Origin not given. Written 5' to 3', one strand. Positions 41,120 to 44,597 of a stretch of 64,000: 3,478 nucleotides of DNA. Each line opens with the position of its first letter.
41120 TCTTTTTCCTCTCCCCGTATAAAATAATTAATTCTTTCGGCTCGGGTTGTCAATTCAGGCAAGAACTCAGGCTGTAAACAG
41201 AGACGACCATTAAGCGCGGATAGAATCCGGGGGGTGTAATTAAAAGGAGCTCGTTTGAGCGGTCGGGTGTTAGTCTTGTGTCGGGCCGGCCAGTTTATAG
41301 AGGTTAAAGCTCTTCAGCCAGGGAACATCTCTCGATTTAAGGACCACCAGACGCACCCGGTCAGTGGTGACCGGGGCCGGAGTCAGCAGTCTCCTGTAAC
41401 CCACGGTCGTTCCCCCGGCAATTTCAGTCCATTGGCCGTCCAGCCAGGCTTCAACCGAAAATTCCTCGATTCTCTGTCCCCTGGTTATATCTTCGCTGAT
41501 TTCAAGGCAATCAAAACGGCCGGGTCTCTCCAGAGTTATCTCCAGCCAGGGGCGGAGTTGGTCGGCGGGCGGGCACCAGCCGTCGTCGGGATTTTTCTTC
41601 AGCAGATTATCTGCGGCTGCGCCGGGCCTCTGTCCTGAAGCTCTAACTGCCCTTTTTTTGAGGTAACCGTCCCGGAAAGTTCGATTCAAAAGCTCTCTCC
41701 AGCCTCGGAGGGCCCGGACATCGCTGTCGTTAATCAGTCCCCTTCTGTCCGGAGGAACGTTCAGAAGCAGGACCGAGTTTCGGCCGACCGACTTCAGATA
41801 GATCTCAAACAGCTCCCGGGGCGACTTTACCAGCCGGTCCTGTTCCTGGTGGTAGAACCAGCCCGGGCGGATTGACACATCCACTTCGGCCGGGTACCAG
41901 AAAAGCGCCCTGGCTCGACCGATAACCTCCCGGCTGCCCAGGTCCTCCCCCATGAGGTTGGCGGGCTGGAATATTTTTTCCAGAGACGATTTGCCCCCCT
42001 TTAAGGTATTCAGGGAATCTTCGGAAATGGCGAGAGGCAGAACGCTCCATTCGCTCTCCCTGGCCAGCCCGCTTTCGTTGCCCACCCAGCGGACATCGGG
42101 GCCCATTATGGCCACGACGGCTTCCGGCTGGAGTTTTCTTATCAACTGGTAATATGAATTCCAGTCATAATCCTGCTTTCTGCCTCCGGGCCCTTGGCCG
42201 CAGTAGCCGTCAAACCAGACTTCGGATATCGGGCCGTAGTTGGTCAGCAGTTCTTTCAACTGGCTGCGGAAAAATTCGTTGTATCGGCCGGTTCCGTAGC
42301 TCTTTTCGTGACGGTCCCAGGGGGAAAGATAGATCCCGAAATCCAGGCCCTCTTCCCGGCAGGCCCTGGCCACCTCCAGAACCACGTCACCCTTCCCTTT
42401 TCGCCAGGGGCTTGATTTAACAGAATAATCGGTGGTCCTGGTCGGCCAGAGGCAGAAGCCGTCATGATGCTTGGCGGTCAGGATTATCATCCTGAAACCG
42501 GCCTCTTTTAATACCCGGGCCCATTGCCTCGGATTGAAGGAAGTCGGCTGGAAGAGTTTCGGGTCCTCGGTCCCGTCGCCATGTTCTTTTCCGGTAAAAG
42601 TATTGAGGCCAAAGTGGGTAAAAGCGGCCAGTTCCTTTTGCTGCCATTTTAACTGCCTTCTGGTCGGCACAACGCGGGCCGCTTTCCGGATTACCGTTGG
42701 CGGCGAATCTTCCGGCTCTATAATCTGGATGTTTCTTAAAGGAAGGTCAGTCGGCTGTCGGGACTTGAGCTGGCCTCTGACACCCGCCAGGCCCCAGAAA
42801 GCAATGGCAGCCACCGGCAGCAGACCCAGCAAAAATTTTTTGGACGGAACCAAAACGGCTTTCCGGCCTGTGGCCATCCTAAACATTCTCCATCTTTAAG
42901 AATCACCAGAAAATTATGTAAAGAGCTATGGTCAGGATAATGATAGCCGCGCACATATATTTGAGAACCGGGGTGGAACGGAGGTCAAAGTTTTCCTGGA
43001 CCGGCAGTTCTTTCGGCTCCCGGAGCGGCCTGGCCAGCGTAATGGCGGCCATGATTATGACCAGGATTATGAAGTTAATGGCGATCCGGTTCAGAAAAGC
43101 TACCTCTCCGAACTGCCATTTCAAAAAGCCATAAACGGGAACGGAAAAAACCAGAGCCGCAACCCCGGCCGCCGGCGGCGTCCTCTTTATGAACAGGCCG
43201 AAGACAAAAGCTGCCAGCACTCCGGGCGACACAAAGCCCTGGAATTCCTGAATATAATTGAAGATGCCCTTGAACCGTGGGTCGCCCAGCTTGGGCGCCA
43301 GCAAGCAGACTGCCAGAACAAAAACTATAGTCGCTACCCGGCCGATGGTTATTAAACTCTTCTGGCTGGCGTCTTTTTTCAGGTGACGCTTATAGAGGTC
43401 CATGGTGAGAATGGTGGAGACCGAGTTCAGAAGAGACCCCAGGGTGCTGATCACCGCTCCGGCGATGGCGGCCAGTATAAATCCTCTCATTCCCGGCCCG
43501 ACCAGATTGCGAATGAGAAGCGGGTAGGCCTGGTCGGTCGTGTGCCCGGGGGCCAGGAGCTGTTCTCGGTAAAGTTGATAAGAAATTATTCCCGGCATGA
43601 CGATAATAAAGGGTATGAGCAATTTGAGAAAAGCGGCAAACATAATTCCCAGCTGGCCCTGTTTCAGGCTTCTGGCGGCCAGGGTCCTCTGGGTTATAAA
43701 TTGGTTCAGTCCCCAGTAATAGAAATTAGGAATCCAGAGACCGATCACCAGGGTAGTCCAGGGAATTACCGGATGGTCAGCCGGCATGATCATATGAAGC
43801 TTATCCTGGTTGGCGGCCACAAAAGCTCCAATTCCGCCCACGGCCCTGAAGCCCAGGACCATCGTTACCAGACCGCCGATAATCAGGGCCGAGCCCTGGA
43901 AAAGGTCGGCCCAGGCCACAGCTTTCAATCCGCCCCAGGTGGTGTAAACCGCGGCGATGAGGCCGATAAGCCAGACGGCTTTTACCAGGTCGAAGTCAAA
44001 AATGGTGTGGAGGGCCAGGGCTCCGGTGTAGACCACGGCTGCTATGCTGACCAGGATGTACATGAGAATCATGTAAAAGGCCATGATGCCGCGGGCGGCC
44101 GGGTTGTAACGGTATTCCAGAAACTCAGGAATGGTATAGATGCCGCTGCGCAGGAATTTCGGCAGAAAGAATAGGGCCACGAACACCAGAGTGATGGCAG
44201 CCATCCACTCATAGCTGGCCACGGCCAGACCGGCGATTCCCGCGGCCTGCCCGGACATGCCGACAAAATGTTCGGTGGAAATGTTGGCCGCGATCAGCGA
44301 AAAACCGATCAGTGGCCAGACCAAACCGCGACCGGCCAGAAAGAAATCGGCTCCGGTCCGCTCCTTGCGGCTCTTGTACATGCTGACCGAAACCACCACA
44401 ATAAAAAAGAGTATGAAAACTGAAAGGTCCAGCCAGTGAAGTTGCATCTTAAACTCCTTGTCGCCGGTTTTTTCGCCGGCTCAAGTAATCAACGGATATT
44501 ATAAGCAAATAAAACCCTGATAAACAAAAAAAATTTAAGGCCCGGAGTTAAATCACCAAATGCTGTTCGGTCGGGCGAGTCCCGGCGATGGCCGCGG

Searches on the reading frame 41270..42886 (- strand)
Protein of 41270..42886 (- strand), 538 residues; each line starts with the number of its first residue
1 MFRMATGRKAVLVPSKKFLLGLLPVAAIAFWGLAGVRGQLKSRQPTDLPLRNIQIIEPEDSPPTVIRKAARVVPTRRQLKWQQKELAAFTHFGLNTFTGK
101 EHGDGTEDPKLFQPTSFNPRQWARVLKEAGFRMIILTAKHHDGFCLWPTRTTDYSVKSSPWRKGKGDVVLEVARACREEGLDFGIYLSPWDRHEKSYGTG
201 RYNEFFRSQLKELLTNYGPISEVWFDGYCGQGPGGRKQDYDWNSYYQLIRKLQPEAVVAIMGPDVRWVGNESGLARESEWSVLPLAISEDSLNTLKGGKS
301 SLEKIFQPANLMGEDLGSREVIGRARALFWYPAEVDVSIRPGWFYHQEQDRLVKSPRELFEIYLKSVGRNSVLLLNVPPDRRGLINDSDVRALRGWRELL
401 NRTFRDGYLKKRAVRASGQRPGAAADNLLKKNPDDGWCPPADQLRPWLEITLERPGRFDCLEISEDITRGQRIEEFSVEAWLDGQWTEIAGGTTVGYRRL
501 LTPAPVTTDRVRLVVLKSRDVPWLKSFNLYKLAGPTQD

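Call 7: search_protein_families(library=pfam, proteins=[window:41270-42886:-], max_evalue=0.001)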
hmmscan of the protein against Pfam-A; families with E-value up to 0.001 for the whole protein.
window:41270-42886:- (538 aa): 2 families
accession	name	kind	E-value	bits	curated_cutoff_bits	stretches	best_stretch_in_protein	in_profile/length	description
PF01120.23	Alpha_L_fucos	-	9.6e-41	140.8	25.2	2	110-258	87-242/345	Alpha-L-fucosidase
PF00754.31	F5_F8_type_C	-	7.3e-11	42.7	28.2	1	415-517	3-114/127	F5/8 type C domain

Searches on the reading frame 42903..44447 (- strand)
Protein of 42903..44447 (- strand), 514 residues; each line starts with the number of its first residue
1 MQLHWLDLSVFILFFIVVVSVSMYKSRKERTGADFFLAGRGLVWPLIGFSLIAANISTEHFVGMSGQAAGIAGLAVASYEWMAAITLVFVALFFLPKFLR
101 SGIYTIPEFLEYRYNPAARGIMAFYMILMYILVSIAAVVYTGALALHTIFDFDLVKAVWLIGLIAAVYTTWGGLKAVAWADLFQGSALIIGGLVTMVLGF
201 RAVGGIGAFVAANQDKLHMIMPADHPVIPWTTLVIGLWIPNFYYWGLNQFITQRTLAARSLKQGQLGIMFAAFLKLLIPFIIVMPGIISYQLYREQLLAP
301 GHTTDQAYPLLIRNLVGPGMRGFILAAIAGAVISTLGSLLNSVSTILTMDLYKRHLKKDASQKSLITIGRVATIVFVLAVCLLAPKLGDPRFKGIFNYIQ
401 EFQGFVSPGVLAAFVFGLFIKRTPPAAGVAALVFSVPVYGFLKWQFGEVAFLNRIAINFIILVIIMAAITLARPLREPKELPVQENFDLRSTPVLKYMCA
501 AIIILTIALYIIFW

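Call 7: search_protein_families(library=pfam, proteins=[window:42903-44447:-], max_evalue=0.001)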
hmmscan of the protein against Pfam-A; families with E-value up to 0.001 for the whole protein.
window:42903-44447:- (514 aa): 1 family
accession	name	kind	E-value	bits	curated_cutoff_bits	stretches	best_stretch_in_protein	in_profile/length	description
PF00474.23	SSF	-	1.2e-64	219.1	22.8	1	35-423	1-394/406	Sodium:solute symporter family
